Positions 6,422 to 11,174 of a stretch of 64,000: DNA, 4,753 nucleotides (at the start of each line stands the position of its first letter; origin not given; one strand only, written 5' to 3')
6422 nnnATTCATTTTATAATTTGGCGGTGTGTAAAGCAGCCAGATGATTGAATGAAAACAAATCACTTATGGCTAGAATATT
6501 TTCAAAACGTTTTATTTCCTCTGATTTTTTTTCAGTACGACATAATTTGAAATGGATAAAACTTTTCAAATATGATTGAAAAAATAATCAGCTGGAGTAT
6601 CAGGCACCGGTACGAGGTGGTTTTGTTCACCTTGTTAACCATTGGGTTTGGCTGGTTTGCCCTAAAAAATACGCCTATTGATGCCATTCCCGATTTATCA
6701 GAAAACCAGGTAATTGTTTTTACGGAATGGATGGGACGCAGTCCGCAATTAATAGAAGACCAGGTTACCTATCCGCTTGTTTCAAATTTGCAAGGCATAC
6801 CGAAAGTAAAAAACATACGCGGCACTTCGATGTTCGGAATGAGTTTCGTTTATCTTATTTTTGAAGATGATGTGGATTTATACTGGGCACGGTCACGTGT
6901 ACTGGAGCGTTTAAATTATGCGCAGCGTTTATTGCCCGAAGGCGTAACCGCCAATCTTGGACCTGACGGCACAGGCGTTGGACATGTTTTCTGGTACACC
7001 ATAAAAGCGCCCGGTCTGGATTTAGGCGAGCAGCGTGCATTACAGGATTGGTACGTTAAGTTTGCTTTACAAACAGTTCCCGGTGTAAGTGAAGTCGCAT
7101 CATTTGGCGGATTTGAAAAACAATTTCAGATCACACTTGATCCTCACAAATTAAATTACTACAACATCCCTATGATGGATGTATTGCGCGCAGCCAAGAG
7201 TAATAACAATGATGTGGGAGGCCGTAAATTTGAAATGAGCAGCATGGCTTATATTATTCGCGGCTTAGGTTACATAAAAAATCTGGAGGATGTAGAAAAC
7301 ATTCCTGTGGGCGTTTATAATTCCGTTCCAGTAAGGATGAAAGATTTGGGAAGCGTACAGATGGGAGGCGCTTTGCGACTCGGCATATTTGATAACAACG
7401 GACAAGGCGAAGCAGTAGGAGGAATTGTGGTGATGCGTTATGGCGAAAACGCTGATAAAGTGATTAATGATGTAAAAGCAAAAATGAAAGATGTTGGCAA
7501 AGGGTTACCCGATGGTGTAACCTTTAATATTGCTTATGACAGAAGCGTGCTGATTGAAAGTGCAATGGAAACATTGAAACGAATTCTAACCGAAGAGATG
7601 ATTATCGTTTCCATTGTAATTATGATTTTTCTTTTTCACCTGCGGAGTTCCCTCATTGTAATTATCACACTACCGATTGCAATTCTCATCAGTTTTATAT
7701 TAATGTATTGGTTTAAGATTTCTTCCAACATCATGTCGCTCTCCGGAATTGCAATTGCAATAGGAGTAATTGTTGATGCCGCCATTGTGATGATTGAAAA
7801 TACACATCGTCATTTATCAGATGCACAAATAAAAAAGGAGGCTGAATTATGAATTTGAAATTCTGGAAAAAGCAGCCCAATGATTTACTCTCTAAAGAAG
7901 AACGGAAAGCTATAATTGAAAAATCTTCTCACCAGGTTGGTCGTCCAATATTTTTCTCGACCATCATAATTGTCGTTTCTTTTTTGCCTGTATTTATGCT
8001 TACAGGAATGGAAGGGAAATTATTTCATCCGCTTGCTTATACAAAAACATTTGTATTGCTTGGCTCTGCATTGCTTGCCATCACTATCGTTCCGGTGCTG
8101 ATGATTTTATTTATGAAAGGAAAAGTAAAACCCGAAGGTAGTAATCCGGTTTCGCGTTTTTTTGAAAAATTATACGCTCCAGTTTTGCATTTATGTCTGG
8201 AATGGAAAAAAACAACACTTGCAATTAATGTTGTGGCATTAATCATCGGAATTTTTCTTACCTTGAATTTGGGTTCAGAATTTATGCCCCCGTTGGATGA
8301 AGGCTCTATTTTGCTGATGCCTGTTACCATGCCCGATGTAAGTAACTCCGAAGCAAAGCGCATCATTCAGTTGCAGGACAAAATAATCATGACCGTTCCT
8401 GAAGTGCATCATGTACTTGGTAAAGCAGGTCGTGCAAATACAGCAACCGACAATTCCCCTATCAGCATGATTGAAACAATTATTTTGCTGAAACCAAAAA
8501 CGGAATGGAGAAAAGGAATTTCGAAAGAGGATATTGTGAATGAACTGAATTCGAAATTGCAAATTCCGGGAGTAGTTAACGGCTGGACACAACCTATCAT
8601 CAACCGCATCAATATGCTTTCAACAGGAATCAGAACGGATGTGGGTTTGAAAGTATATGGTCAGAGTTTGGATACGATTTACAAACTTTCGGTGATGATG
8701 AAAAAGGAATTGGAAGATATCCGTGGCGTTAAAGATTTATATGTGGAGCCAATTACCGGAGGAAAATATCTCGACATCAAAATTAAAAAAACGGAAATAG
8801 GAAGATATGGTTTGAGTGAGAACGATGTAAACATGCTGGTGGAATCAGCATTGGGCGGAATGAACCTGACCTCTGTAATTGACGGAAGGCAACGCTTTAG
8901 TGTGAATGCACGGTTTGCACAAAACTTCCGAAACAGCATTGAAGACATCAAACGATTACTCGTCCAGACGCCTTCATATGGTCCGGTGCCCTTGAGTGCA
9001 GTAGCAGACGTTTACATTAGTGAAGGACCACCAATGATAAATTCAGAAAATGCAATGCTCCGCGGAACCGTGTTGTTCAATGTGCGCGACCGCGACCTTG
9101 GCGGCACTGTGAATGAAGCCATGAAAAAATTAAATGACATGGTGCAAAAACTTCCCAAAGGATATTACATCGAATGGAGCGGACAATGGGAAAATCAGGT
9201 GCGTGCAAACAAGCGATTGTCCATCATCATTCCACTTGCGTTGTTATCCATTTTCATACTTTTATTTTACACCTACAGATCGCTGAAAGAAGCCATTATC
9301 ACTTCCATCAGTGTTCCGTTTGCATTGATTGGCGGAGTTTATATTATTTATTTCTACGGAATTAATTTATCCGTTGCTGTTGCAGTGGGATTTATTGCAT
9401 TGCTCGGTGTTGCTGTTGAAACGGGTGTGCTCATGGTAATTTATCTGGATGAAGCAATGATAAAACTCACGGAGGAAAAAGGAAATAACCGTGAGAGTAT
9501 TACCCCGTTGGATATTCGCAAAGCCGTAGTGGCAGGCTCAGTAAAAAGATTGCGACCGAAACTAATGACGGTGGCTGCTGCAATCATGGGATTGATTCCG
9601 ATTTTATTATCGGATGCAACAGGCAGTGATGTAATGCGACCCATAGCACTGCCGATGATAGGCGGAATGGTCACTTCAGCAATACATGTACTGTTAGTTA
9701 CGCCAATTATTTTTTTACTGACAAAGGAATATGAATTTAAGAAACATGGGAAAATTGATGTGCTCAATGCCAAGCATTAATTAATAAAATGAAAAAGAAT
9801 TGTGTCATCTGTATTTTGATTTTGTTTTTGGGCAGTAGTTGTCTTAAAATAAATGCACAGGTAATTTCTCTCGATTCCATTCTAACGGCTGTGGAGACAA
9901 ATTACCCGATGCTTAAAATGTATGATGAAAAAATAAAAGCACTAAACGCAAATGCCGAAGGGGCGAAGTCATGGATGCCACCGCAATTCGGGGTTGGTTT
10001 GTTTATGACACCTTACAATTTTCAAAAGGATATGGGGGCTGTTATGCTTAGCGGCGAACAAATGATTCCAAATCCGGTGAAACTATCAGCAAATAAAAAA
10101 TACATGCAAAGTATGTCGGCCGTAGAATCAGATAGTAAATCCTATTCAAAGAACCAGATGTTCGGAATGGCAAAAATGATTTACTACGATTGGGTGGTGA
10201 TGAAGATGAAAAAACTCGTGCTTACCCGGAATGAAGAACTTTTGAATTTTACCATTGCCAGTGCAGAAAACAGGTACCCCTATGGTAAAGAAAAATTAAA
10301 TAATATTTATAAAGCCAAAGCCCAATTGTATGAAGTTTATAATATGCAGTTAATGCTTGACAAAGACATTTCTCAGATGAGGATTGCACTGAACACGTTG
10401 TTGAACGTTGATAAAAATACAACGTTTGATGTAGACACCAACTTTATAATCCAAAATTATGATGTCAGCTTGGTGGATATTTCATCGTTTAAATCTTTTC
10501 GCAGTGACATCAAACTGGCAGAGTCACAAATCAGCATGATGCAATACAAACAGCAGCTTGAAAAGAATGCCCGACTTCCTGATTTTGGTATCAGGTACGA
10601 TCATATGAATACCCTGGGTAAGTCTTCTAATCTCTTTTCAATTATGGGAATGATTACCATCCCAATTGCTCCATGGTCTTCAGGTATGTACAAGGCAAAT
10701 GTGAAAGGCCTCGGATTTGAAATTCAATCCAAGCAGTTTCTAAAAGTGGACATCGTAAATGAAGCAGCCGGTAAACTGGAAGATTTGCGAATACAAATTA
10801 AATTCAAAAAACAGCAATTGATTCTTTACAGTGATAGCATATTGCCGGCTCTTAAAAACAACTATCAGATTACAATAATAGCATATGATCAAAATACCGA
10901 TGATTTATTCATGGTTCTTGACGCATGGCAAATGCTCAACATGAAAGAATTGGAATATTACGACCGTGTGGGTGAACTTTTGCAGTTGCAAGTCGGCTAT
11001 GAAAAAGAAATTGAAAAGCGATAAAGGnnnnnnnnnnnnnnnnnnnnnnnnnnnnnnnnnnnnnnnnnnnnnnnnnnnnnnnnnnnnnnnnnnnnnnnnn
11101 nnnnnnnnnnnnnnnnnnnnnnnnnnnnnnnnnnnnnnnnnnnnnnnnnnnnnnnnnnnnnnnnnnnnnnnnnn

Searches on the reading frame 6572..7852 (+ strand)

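Call 6: search_protein_families(library=ncbifam, proteins=[window:6572-7852:+], max_evalue=0.001)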
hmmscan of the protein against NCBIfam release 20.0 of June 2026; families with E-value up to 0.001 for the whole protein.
window:6572-7852:+ (426 aa): 12 families
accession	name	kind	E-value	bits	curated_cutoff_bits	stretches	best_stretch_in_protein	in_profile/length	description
TIGR00914.1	2A0601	subfamily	1e-139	467.1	701.45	1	1-425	1-431/1051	CusA/CzcA family heavy metal efflux RND transporter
NF033617.1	RND_permease_2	subfamily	1.7e-65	221.7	1250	1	8-419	3-416/1009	multidrug efflux RND transporter permease subunit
NF000282.2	RND_permease_1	subfamily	5.2e-59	200.1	1250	1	20-420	15-424/1029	multidrug efflux RND transporter permease subunit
TIGR00915.1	2A0602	subfamily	1.5e-50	172.1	940.35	1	20-420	16-425/1050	efflux RND transporter permease subunit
NF007131.0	PRK09577.1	equivalog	1.3e-41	142.3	1768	1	19-419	15-423/1045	multidrug efflux RND transporter permease subunit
NF000037.1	RND_perm_OqxB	exception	2.3e-38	131.6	2200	1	16-417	15-425/1050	multidrug efflux RND transporter permease subunit OqxB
NF007842.1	PRK10555.1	equivalog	8.7e-38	129.8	1854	1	16-419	13-424/1036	multidrug efflux RND transporter permease AcrD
NF007133.0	PRK09579.1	equivalog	3.1e-36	124.3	1763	1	16-424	14-422/1017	multidrug efflux RND transporter permease subunit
NF007905.0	PRK10614.1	equivalog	8.5e-35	119.7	1774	1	17-418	15-417/1025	multidrug efflux RND transporter permease subunit MdtC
NF011706.2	PRK15127.1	equivalog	1.7e-31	109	2150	1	26-419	22-424/1049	multidrug efflux RND transporter permease subunit AcrB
NF007798.0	PRK10503.1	equivalog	6.6e-31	106.8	1584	1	27-418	34-426/1040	MdtB/MuxB family multidrug efflux RND transporter permease subunit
NF009581.0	PRK13024.1-1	equivalog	0.00011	20.5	1058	1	316-413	238-336/752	protein translocase subunit SecDF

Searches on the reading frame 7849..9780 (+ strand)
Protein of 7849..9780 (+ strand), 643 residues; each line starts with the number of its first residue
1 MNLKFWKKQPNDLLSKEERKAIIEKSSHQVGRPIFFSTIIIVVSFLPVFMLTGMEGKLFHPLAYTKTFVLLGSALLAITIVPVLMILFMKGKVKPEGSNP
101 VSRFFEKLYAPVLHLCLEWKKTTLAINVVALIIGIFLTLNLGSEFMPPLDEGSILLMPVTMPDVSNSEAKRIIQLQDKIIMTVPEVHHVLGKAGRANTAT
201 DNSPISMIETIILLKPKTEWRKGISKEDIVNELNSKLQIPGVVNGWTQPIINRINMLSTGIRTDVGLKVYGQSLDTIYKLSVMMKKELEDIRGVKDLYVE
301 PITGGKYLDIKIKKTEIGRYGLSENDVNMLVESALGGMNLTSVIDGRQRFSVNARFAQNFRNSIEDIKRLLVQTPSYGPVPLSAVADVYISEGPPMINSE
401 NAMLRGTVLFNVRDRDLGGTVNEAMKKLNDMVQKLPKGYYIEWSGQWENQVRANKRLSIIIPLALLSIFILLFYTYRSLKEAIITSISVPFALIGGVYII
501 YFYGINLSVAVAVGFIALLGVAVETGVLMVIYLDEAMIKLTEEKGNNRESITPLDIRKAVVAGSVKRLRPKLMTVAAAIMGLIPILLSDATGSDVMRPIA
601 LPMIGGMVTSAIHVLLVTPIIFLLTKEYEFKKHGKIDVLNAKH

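Call 6: search_protein_families(library=ncbifam, proteins=[window:7849-9780:+], max_evalue=0.001)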
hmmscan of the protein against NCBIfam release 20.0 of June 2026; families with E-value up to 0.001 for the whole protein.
window:7849-9780:+ (643 aa): 11 families
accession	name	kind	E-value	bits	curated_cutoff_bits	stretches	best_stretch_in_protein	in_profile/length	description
TIGR00914.1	2A0601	subfamily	8.3e-187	623.1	701.45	1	3-629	421-1039/1051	CusA/CzcA family heavy metal efflux RND transporter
NF033617.1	RND_permease_2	subfamily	1.6e-69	235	1250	1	26-625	425-1007/1009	multidrug efflux RND transporter permease subunit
NF000282.2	RND_permease_1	subfamily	1.4e-56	192.1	1250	1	23-625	430-1027/1029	multidrug efflux RND transporter permease subunit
TIGR00915.1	2A0602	subfamily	2.9e-50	171.1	940.35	1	20-628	428-1031/1050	efflux RND transporter permease subunit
NF007798.0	PRK10503.1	equivalog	6.1e-43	146.6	1584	1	25-628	435-1025/1040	MdtB/MuxB family multidrug efflux RND transporter permease subunit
NF007905.0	PRK10614.1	equivalog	6e-42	143.4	1774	1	26-630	427-1013/1025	multidrug efflux RND transporter permease subunit MdtC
NF007133.0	PRK09579.1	equivalog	7.7e-32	109.8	1763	1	27-627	427-1004/1017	multidrug efflux RND transporter permease subunit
NF007131.0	PRK09577.1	equivalog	1.9e-30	105.4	1768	1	25-625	432-1022/1045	multidrug efflux RND transporter permease subunit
NF007842.1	PRK10555.1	equivalog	1.5e-28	99.2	1854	1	307-626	724-1027/1036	multidrug efflux RND transporter permease AcrD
NF011706.2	PRK15127.1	equivalog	2.2e-26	92.1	2150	1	309-633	728-1037/1049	multidrug efflux RND transporter permease subunit AcrB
NF000037.1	RND_perm_OqxB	exception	3.8e-24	84.6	2200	1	25-625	435-1034/1050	multidrug efflux RND transporter permease subunit OqxB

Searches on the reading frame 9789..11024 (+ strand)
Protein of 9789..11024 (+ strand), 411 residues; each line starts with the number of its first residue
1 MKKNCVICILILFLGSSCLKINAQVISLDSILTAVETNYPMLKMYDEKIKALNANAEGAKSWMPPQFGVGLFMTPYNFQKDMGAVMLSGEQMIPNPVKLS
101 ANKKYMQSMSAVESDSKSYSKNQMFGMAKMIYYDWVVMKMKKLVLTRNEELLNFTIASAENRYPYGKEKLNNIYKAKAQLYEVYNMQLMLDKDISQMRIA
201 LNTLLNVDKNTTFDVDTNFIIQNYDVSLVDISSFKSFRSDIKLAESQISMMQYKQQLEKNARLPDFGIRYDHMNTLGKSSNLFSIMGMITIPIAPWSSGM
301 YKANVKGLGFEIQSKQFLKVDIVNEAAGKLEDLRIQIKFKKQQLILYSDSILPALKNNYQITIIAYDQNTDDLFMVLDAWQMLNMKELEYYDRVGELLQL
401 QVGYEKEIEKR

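Call 6: search_protein_families(library=ncbifam, proteins=[window:9789-11024:+], max_evalue=0.001)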
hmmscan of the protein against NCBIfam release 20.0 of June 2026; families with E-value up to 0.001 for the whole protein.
window:9789-11024:+ (411 aa): 0 families

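Call 42: search_protein_families(library=pfam, proteins=[window:9789-11024:+], max_evalue=0.01)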
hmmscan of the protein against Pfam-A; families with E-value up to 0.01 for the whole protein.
window:9789-11024:+ (411 aa): 1 family
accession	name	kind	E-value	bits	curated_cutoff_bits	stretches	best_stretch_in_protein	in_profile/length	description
PF02321.23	OEP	-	6.8e-18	65.6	22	2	233-393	7-171/187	Outer membrane efflux protein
